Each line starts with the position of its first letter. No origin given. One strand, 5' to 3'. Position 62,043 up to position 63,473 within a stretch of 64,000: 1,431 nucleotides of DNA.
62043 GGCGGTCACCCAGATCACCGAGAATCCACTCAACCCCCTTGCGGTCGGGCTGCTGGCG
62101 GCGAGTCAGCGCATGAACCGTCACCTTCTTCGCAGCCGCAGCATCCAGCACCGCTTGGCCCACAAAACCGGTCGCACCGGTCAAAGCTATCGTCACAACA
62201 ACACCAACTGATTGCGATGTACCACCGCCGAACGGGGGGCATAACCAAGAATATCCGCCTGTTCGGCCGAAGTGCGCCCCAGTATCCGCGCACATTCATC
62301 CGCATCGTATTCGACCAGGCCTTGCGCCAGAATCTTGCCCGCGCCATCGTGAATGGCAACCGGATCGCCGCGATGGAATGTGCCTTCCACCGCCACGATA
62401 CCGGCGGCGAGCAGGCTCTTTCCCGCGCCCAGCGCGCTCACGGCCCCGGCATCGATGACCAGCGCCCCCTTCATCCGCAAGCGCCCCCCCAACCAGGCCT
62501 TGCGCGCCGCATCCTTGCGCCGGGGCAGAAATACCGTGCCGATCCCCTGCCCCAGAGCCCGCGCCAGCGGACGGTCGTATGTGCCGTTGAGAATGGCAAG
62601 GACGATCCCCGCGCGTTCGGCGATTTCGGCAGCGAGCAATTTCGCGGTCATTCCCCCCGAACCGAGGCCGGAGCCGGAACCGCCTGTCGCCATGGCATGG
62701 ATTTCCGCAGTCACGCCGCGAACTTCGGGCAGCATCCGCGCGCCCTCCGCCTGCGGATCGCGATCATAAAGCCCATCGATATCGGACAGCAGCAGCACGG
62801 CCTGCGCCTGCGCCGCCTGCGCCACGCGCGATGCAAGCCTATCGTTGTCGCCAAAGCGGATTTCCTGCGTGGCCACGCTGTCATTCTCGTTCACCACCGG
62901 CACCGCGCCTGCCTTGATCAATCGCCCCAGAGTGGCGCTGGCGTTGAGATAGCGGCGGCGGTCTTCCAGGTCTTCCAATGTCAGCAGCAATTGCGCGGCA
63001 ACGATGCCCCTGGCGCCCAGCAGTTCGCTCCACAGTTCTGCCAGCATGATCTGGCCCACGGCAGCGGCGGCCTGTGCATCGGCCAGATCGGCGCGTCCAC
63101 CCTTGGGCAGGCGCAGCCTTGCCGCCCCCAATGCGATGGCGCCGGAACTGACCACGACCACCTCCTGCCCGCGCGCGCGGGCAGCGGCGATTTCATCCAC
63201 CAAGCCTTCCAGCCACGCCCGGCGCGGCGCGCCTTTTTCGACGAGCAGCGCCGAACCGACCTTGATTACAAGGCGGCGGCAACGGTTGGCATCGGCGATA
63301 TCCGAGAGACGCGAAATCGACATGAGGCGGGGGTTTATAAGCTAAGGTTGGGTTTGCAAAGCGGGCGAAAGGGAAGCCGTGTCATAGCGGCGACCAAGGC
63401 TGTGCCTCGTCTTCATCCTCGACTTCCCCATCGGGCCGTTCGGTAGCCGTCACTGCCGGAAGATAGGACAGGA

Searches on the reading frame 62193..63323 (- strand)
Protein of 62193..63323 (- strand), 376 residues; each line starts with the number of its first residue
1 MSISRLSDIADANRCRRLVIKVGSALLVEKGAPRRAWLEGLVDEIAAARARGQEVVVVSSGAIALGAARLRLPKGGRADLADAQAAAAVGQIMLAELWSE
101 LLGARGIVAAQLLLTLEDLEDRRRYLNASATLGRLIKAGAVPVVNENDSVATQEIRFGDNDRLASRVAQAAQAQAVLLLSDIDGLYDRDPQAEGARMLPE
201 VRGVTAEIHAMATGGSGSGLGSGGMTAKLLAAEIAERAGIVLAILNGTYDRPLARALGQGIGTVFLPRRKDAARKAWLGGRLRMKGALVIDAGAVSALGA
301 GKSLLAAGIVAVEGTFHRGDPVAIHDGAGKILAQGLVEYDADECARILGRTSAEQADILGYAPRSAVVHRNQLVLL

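Call 99: search_protein_families(library=pfam, proteins=[window:62193-63323:-], max_evalue=0.00001)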
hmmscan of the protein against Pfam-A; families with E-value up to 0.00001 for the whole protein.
window:62193-63323:- (376 aa): 2 families
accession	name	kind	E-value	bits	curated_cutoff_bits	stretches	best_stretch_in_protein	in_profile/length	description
PF00696.33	AA_kinase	-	3.9e-43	148.3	24.9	1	17-246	2-234/234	Amino acid kinase family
PF01472.26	PUA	-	1.3e-19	70.4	24.8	1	286-355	1-70/74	PUA domain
